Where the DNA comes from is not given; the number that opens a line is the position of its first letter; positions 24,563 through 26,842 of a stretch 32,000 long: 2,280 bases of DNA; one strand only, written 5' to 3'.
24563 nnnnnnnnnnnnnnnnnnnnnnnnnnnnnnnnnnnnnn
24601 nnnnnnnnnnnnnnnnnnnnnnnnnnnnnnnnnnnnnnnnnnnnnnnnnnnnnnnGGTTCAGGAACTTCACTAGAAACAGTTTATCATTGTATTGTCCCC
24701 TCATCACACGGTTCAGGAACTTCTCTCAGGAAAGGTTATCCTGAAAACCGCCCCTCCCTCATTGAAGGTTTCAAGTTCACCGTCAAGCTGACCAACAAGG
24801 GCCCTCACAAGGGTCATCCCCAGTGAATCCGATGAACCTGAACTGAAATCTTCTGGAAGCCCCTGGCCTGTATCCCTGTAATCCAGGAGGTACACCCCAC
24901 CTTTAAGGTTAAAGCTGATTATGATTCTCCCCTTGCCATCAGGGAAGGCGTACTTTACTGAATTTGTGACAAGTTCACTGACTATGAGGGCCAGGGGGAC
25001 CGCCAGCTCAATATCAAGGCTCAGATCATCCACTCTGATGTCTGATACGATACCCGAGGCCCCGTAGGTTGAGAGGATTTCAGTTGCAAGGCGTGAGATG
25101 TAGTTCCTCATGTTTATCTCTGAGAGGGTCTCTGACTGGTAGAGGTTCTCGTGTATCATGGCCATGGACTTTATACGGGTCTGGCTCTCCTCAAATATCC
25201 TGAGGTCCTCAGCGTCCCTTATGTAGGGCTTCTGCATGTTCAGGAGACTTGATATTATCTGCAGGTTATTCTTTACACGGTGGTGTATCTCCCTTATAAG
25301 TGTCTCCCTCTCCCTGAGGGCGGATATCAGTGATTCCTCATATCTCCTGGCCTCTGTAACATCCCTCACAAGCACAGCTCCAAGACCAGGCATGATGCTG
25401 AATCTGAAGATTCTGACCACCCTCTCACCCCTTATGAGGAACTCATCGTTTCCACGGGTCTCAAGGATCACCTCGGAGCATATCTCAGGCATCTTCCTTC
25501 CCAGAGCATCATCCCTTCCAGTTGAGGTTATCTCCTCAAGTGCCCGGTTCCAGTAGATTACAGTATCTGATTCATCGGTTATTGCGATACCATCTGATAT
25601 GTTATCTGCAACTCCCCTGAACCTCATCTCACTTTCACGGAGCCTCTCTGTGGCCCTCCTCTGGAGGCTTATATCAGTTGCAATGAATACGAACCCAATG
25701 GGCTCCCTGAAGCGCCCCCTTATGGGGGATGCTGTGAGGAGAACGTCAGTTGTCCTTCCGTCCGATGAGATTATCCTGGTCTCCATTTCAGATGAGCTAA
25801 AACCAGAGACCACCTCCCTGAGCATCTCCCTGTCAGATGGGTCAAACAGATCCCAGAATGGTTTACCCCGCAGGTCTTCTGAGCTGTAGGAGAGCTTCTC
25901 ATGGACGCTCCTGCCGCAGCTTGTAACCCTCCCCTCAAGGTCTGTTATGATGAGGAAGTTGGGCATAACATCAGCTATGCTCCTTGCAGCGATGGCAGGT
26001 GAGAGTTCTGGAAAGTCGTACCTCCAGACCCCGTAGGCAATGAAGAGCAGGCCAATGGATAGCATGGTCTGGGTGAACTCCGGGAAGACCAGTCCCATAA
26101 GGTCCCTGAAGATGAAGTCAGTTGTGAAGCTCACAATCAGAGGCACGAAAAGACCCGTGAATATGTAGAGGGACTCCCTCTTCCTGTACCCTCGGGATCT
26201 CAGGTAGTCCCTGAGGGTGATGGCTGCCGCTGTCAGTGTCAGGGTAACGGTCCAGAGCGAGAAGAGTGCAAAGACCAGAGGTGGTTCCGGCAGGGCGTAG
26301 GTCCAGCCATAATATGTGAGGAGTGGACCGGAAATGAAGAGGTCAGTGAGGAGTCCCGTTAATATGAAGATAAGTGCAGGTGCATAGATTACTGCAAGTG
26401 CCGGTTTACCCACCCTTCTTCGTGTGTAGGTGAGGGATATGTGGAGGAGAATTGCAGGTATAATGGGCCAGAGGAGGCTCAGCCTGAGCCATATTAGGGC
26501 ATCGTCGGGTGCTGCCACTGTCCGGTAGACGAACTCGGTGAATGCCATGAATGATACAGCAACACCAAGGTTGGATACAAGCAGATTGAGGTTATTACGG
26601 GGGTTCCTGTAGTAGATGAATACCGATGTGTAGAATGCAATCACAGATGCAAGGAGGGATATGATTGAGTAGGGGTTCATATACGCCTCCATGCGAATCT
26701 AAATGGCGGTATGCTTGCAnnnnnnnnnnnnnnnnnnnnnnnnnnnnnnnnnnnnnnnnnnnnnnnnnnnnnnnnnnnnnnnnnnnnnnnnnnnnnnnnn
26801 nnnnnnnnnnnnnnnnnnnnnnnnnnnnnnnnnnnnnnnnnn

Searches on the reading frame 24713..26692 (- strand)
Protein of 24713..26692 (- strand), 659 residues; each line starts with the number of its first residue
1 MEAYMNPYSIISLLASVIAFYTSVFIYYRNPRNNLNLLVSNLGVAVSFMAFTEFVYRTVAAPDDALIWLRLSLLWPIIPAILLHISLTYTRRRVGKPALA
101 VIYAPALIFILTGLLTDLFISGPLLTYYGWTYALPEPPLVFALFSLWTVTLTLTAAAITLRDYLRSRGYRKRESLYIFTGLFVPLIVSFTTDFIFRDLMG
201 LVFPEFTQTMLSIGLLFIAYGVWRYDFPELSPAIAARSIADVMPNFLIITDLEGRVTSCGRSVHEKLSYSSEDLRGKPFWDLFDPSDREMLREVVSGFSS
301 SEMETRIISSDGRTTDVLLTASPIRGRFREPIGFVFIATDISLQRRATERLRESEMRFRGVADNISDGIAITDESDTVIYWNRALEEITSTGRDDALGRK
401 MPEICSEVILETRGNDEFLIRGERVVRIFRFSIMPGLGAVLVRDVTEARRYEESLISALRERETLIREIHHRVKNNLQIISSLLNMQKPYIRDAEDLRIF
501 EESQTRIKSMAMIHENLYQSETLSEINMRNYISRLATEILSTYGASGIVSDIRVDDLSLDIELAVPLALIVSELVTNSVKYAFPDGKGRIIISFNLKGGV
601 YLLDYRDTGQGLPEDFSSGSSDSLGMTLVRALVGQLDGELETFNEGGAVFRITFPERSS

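Call 7: search_protein_families(library=padloc, proteins=[window:24713-26692:-], max_evalue=0.01)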
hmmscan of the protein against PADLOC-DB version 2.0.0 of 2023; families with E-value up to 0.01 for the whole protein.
window:24713-26692:- (659 aa): 0 families

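Call 8: search_protein_families(library=ncbifam, proteins=[window:24713-26692:-], max_evalue=0.01)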
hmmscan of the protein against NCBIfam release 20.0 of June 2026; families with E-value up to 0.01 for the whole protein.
window:24713-26692:- (659 aa): 19 families
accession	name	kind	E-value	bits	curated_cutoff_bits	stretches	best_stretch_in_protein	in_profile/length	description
NF051872.1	HisKinPhyk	equivalog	4.8e-43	147.5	750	1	452-655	333-537/537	sensor histidine kinase PhyK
TIGR00229.1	sensory_box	domain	2.1e-26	92.5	22.9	2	237-351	8-126/126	PAS domain S-box protein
NF010077.0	PRK13559.1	subfamily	9.9e-16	57.6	361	1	443-658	155-361/364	hypothetical protein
NF052306.1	BluLightHisKinLov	equivalog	9.2e-15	54.3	450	1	443-654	134-332/334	blue-light-activated histidine kinase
NF008468.0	PRK11360.1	equivalog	1.3e-12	46.9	646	1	245-355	279-391/616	two-component system sensor histidine kinase AtoS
NF046044.1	PnpS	equivalog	3e-08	33.1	400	0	346-410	45-109/390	two-component system histidine kinase PnpS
TIGR02966.1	phoR_proteo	equivalog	3.6e-08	32.8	334.2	1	355-614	5-275/333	phosphate regulon sensor histidine kinase PhoR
NF047874.1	MASE3_PAS_HK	subfamily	1.3e-07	30.8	560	0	344-400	253-309/655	MASE3 domain-containing sensor histidine kinase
NF053781.1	cdiGMPphdstlr2612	equivalog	2e-06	25.7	1600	1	290-407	649-766/1268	Tlr1612 family c-di-GMP phosphodiesterase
NF041831.1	NO_HK_NahK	exception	2.6e-06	25.7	1500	1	311-407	283-372/854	hybrid sensor histidine kinase/response regulator NahK/ErcS'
NF033092.0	HK_WalK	equivalog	4.1e-06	25.6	725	0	350-404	252-306/594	cell wall metabolism sensor histidine kinase WalK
NF007298.0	PRK09776.1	equivalog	4.2e-06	24.9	1135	1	250-361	318-434/1111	diguanylate cyclase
NF041552.1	TF_PrdR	equivalog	5.7e-06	24.9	795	1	342-410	120-188/577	sigma-54 dependent transcriptional regulator PrdR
NF008302.0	PRK11091.1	equivalog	2.6e-05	22.6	838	0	441-486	262-307/779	aerobic respiration two-component sensor histidine kinase ArcB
NF041777.1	sens_FixL_Rhizob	equivalog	7.7e-05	21.5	850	1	277-406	40-173/485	sensor protein FixL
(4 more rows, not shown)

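Call 9: search_protein_families(library=pfam, proteins=[window:24713-26692:-], max_evalue=0.01)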
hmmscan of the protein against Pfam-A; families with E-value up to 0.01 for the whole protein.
window:24713-26692:- (659 aa): 11 families
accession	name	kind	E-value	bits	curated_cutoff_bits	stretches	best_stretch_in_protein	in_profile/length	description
PF07568.18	HisKA_2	-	3.5e-28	97.9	22.3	1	468-543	1-76/76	Histidine kinase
PF13426.13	PAS_9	-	2e-19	70.2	27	2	245-342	2-102/103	PAS domain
PF00989.32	PAS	-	1.1e-18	67.7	22.6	2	238-341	5-113/113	PAS fold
PF08448.16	PAS_4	-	5e-16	59.3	23.1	2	241-346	2-110/110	PAS fold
PF16927.11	HisKA_7TM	-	3.7e-13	50.3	28.6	1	13-232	3-224/224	N-terminal 7TM region of histidine kinase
PF02518.31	HATPase_c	-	1.3e-11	45.4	26.4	1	565-657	4-110/111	Histidine kinase-, DNA gyrase B-, and HSP90-like ATPase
PF13188.13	PAS_8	-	1e-09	38.4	21.8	1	357-419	2-61/65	PAS domain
PF07536.20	HWE_HK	-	1.4e-05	26.2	22.8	1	468-522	1-53/83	HWE histidine kinase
PF12860.13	PAS_7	-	0.00036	21.1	27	0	363-392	2-31/115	PAS fold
PF13581.12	HATPase_c_2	-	0.00053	20.4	27.4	1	560-652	25-125/127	Histidine kinase-like ATPase domain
PF08447.18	PAS_3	-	0.0014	19.3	25.6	0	259-335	4-86/89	PAS fold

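Call 25: find_homologous_proteins(query=window:24713-26680:-, max_evalue=1e-10)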
Query window:24713-26680:- (655 aa): 3248 proteins with E <= 1e-10 among 8000 candidates; the best 120 are listed.
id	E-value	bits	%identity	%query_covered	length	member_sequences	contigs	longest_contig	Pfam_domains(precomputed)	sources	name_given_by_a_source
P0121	0.0e+0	1367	95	100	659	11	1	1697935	PF13426.14,PF13188.14,PF08448.17,PF02518.32,PF16927.12,PF00989.32,PF07536.21,PF07568.19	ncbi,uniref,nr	ncbi:histidine kinase dimerization/phosphoacceptor domain -containing protein [Methanothermobacter s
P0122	0.0e+0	1324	91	100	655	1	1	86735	PF13426.14,PF13188.14,PF08448.17,PF02518.32,PF16927.12,PF00989.32,PF07536.21,PF07568.19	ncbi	ncbi:MAG: histidine kinase dimerization/phosphoacceptor domain -containing protein [Methanothermobac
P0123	0.0e+0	1312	90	100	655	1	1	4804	PF13426.14,PF13188.14,PF08448.17,PF02518.32,PF16927.12,PF00989.32,PF07568.19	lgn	-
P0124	0.0e+0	1305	90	100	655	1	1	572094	PF13426.14,PF13188.14,PF08448.17,PF02518.32,PF16927.12,PF00989.32,PF07568.19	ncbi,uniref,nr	ncbi:histidine kinase dimerization/phosphoacceptor domain -containing protein [Methanothermobacter s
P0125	0.0e+0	1100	74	100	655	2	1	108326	PF13426.14,PF13188.14,PF08448.17,PF02518.32,PF16927.12,PF00989.32,PF07536.21,PF07568.19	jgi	-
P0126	0.0e+0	1043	72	99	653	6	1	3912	PF13426.14,PF13188.14,PF12860.14,PF08448.17,PF02518.32,PF16927.12,PF00989.32,PF07536.21,PF07568.19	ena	-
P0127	0.0e+0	1030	71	99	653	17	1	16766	PF13426.14,PF13188.14,PF08448.17,PF02518.32,PF16927.12,PF00989.32,PF07536.21,PF07568.19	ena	-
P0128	0.0e+0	1021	70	99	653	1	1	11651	PF13426.14,PF13188.14,PF12860.14,PF08448.17,PF02518.32,PF16927.12,PF00989.32,PF07536.21,PF07568.19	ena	-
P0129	5.1e-250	850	60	99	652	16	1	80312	PF13426.14,PF13188.14,PF08448.17,PF02518.32,PF16927.12,PF00989.32,PF07536.21,PF07568.19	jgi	-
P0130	1.3e-176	607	43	99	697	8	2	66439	PF08447.19,PF13426.14,PF13188.14,PF13581.13,PF08448.17,PF02518.32,PF16927.12,PF00989.32,PF07536.21,PF07568.19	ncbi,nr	ncbi:MAG: hypothetical protein CIT03_07900 [Methanobacterium sp.]|nr:MAG: hypothetical protein CIT03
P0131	7.9e-170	585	42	100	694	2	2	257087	PF08447.19,PF13426.14,PF13188.14,PF13581.13,PF08448.17,PF02518.32,PF16927.12,PF00989.32,PF07536.21,PF07568.19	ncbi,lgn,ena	-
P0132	7.9e-169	581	42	100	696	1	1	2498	PF08447.19,PF13426.14,PF13188.14,PF13581.13,PF08448.17,PF02518.32,PF16927.12,PF00989.32,PF07568.19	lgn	-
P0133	4.9e-168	579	42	100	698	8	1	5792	PF13426.14,PF13188.14,PF13581.13,PF08448.17,PF02518.32,PF16927.12,PF00989.32,PF07568.19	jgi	jgi:PAS domain S-box-containing protein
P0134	1.4e-167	577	42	100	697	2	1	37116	PF13426.14,PF13188.14,PF13581.13,PF08448.17,PF02518.32,PF16927.12,PF00989.32,PF14598.13,PF07568.19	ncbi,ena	-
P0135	3.6e-167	576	42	100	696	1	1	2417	PF08447.19,PF13426.14,PF13188.14,PF13581.13,PF08448.17,PF02518.32,PF16927.12,PF00989.32,PF07568.19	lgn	-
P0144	6.1e-132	459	37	99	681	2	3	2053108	PF08447.19,PF13426.14,PF13188.14,PF24820.2,PF08448.17,PF02518.32,PF16927.12,PF00989.32,PF07536.21,PF07568.19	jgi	jgi:PAS domain S-box-containing protein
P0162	2.2e-124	435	37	99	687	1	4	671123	PF08447.19,PF13426.14,PF13188.14,PF12860.14,PF13581.13,PF08448.17,PF02518.32,PF16927.12,PF00989.32,PF07536.21,PF07568.19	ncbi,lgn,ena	-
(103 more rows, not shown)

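Call 26: find_encoding_contigs(protein=P0144, flank=9000, max_places=1)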
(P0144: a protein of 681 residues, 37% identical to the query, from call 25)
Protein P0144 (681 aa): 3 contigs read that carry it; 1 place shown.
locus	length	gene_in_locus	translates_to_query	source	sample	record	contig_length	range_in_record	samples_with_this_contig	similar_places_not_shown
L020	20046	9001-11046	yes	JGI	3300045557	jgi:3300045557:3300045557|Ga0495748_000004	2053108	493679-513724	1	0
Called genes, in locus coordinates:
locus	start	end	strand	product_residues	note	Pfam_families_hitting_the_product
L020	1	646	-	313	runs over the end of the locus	PF00005:ABC_tran, PF13304:AAA_21 (weak), PF13732:DrrA1-3_C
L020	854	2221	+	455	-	PF00753:Lactamase_B, PF00581:Rhodanese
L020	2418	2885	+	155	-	PF12900:Pyridox_ox_2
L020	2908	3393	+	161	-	PF03073:TspO_MBR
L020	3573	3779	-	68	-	-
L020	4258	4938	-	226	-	PF08713:DNA_alkylation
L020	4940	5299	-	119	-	-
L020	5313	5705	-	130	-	-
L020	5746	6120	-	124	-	-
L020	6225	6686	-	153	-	PF06445:GyrI-like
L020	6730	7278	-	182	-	PF03551:PadR, PF13601:HTH_34 (faint)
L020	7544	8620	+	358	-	PF01757:Acyl_transf_3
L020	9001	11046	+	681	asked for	PF16927:HisKA_7TM, PF13426:PAS_9, PF00989:PAS, PF08447:PAS_3, PF08448:PAS_4, PF13426:PAS_9, PF07568:HisKA_2, PF02518:HATPase_c, +4 more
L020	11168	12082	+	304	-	PF01040:UbiA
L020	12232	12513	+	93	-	PF01022:HTH_5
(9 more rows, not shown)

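Call 27: find_encoding_contigs(protein=P0162, flank=9000, max_places=1)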
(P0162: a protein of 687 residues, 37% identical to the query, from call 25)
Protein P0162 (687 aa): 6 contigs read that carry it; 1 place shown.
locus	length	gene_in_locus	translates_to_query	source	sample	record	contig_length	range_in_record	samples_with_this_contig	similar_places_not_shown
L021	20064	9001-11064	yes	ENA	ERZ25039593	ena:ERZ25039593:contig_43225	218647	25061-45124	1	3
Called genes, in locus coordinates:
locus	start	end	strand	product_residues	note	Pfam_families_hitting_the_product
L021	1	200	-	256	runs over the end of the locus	PF09754:PAC2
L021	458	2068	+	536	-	PF13205:Big_5 (weak), PF00149:Metallophos, PF12850:Metallophos_2 (faint)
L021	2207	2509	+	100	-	-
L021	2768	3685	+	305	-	PF02541:Ppx-GppA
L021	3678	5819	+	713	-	PF13089:PP_kinase_N, PF02503:PP_kinase, PF17941:PP_kinase_C_1, PF13091:PLDc_2 (weak), PF13090:PP_kinase_C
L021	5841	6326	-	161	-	-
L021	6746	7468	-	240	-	PF13197:DUF4013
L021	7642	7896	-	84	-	-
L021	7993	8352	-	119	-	PF00072:Response_reg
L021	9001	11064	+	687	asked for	PF16927:HisKA_7TM, PF00989:PAS, PF13426:PAS_9, PF00989:PAS, PF08447:PAS_3 (weak), PF13426:PAS_9, PF07568:HisKA_2, PF02518:HATPase_c, +5 more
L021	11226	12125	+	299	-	PF01040:UbiA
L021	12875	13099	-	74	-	-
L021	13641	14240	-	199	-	PF09335:VTT_dom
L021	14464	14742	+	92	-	PF13031:DUF3892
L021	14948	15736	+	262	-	PF02900:LigB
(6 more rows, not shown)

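Call 28: find_encoding_contigs(protein=P0130, flank=9000, max_places=1)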
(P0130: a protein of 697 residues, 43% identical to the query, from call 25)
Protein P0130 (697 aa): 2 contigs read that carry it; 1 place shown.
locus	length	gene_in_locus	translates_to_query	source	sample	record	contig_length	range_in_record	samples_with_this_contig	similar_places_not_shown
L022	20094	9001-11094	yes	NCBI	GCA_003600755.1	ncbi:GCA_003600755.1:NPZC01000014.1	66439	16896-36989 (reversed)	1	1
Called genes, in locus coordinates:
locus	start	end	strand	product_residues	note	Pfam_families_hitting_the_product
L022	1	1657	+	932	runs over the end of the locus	PF00270:DEAD, PF04851:ResIII (weak), PF00271:Helicase_C, PF22982:WHD_HRQ1 (weak), PF09369:MZB, PF13432:TPR_16 (weak), PF00515:TPR_1, PF07719:TPR_2 (weak), +7 more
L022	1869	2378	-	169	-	PF18933:PsbP_2 (weak)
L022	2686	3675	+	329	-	PF13482:RNase_H_2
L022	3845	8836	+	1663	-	PF13195:DUF4011, PF13245:AAA_19 (faint), PF13604:AAA_30 (faint), PF09848:SLFN-g3_helicase (faint), PF13086:AAA_11 (weak), PF13087:AAA_12, PF18741:MTES_1575, PF11784:DUF3320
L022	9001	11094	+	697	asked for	PF16927:HisKA_7TM, PF00989:PAS, PF13426:PAS_9, PF00989:PAS, PF13188:PAS_8, PF13426:PAS_9, PF07568:HisKA_2, PF02518:HATPase_c, +4 more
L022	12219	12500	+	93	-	PF03477:ATP-cone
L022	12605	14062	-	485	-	PF14010:PEPcase_2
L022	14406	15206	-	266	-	PF00037:Fer4 (weak), PF12837:Fer4_6, PF12838:Fer4_7 (faint), PF13237:Fer4_10, PF14697:Fer4_21 (weak), PF25160:LdpA_Fe-S-bd (faint), PF13187:Fer4_9 (weak), PF27217:AF_0155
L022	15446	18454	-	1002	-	PF14417:MEDS, PF00989:PAS, PF13426:PAS_9, PF08447:PAS_3, PF01590:GAF, PF13185:GAF_2, PF07568:HisKA_2, PF02518:HATPase_c, +6 more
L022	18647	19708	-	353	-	PF04087:DUF389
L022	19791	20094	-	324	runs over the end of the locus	PF20208:ARPP-1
